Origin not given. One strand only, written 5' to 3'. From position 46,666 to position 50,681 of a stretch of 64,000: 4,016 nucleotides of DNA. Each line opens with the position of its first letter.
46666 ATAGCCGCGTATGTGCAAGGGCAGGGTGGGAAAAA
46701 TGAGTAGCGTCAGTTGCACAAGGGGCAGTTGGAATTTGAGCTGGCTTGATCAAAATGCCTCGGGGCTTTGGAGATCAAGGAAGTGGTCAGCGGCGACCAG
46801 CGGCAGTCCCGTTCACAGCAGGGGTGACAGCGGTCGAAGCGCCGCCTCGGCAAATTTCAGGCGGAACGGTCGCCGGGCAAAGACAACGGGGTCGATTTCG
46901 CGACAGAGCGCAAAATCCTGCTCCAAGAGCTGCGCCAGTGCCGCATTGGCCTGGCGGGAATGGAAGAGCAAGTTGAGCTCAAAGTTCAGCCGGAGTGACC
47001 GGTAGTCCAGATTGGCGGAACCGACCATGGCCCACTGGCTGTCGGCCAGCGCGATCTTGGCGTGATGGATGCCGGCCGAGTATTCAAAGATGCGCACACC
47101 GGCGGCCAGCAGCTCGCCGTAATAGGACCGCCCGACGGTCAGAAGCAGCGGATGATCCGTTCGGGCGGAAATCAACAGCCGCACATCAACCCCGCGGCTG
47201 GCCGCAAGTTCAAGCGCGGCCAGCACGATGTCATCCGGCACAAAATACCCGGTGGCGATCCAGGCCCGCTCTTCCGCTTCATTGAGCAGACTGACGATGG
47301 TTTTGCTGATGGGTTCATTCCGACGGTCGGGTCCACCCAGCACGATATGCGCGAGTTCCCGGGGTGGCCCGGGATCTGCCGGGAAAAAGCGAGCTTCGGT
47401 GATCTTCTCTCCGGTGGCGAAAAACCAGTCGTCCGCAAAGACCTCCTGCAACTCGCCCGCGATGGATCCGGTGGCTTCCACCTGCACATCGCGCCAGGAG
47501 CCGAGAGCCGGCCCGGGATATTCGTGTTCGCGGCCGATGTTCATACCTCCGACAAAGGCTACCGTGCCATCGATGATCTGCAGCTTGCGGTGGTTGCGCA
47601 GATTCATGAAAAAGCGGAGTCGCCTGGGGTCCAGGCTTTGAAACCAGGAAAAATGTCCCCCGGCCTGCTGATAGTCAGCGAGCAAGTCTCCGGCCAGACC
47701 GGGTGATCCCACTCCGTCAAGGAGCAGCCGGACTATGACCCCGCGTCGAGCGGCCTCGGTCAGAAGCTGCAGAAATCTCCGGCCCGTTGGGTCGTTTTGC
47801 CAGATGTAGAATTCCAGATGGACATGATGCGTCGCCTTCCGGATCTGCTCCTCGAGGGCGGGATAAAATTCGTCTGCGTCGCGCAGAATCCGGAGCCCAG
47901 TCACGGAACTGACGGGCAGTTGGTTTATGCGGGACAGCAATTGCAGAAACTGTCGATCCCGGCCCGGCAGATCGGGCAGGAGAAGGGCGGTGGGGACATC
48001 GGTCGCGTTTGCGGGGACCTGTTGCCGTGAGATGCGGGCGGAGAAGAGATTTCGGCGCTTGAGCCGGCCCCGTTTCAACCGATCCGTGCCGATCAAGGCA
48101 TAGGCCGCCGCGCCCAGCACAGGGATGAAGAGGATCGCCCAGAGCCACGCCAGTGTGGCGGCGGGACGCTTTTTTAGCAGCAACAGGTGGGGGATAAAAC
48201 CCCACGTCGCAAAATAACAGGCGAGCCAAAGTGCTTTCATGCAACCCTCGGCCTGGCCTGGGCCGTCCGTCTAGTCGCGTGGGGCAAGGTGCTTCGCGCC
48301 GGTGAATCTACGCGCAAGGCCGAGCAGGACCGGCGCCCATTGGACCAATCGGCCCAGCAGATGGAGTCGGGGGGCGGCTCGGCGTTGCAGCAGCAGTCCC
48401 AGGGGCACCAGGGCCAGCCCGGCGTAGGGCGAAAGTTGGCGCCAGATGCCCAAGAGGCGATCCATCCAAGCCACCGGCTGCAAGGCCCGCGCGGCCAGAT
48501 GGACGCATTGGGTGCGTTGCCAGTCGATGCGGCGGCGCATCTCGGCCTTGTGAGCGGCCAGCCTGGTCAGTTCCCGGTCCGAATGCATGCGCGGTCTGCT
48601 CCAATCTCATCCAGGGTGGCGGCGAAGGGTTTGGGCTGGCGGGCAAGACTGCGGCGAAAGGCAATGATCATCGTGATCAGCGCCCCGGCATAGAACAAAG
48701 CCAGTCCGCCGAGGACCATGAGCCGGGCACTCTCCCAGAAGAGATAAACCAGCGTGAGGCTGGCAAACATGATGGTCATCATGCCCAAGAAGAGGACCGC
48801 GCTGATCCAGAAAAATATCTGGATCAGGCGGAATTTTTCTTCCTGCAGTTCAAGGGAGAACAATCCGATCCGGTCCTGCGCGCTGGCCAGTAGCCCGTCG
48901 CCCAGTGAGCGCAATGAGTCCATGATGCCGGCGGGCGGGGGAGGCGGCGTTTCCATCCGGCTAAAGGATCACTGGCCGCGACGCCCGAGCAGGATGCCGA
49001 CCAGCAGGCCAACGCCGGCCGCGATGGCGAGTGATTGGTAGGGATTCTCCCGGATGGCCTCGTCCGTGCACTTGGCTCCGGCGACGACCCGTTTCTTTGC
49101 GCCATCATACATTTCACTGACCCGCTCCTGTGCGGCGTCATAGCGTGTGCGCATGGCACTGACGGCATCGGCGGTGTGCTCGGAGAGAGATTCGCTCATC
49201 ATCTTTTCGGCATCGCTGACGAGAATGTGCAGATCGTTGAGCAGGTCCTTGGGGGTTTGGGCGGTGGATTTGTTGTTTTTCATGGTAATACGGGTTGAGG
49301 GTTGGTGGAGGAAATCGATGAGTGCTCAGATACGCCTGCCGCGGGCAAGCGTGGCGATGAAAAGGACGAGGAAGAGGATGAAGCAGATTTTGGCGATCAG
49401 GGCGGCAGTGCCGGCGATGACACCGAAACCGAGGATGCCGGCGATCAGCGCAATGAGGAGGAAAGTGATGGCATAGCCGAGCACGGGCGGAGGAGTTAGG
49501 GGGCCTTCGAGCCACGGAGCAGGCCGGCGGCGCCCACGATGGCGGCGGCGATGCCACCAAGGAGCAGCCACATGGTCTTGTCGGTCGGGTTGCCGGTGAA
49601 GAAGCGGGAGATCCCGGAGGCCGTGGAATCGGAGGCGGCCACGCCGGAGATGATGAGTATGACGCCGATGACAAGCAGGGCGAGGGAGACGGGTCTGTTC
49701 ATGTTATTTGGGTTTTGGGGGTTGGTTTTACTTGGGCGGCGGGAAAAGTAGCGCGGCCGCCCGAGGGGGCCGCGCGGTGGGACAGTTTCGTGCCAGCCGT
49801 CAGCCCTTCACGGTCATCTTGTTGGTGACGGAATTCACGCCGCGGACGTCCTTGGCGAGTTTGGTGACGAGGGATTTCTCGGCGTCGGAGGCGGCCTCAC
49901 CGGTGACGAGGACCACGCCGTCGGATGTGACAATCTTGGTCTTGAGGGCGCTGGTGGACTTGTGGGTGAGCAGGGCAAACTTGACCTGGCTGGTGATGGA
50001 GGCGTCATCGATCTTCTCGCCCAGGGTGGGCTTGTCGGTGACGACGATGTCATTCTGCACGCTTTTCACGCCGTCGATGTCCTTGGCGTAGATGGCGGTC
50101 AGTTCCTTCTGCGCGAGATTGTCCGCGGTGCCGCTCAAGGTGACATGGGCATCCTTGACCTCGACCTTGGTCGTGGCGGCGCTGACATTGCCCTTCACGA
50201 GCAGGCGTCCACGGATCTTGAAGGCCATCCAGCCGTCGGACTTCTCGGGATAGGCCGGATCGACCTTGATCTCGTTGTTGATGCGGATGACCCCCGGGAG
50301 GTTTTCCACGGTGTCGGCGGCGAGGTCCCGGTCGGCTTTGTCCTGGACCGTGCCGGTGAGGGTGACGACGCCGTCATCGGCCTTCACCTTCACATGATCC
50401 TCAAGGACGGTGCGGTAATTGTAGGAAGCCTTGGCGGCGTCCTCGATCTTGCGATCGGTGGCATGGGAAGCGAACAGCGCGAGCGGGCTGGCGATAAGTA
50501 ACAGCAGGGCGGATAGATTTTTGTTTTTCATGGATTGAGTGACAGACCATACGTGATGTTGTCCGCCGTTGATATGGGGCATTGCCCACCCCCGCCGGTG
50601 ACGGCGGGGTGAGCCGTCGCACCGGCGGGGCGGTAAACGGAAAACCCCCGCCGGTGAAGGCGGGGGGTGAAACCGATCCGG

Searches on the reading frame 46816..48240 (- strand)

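Call 82: search_protein_families(library=pfam, max_evalue=0.001, proteins=[window:46816-48240:-])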
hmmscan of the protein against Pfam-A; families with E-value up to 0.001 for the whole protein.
window:46816-48240:- (475 aa): 3 families
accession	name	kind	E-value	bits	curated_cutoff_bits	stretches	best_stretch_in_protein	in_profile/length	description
PF13091.12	PLDc_2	-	1.2e-44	151.8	27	2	315-442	1-131/132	PLD-like domain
PF00614.28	PLDc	-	3.4e-13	49.4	21.9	2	213-238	2-27/28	Phospholipase D Active site motif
PF13396.11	PLDc_N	-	9.2e-07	29.2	23.3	1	20-51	11-41/42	Phospholipase_D-nuclease N-terminal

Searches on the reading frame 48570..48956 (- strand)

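Call 82: search_protein_families(library=pfam, max_evalue=0.001, proteins=[window:48570-48956:-])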
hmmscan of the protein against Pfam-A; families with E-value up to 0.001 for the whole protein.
window:48570-48956:- (129 aa): 1 family
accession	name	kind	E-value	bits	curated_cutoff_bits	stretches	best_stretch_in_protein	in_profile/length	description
PF07332.16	Phage_holin_3_6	-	3.1e-14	53.5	28.4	1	13-125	2-115/116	Putative Actinobacterial Holin-X, holin superfamily III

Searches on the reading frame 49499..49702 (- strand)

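Call 54: search_protein_families(library=pfam, max_evalue=0.001, proteins=[window:49499-49702:-])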
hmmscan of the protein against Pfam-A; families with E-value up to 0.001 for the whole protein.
window:49499-49702:- (68 aa): 1 family
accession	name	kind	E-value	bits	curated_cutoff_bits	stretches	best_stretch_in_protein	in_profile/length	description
PF11381.13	DUF3185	-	9.2e-20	70.8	25.3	1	5-60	3-58/59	Protein of unknown function (DUF3185)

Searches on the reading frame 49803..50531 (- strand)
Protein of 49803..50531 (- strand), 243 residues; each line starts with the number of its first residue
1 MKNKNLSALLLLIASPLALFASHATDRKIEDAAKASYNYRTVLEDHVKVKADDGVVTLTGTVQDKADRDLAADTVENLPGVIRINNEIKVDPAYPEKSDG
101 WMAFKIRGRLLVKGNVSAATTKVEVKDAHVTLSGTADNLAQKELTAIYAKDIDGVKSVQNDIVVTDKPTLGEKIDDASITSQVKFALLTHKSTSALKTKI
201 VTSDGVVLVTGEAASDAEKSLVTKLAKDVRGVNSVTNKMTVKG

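Call 19: search_protein_families(library=pfam, max_evalue=0.01, proteins=[window:49803-50531:-])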
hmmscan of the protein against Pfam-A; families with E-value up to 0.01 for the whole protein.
seq(243 aa): 3 families
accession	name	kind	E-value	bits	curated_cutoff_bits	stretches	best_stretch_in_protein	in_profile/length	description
PF04972.22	BON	-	1e-43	147.9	27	3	175-243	1-69/69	BON domain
PF21937.1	Yop-YscD_ppl_2nd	-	1.2e-07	31.7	27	0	47-89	20-65/67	YscD/CdsD-like Bon-like domain 2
PF16693.10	Yop-YscD_ppl_1st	-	0.00027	21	24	0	45-77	17-51/62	YscD/CdsD-like Bon-like domain 1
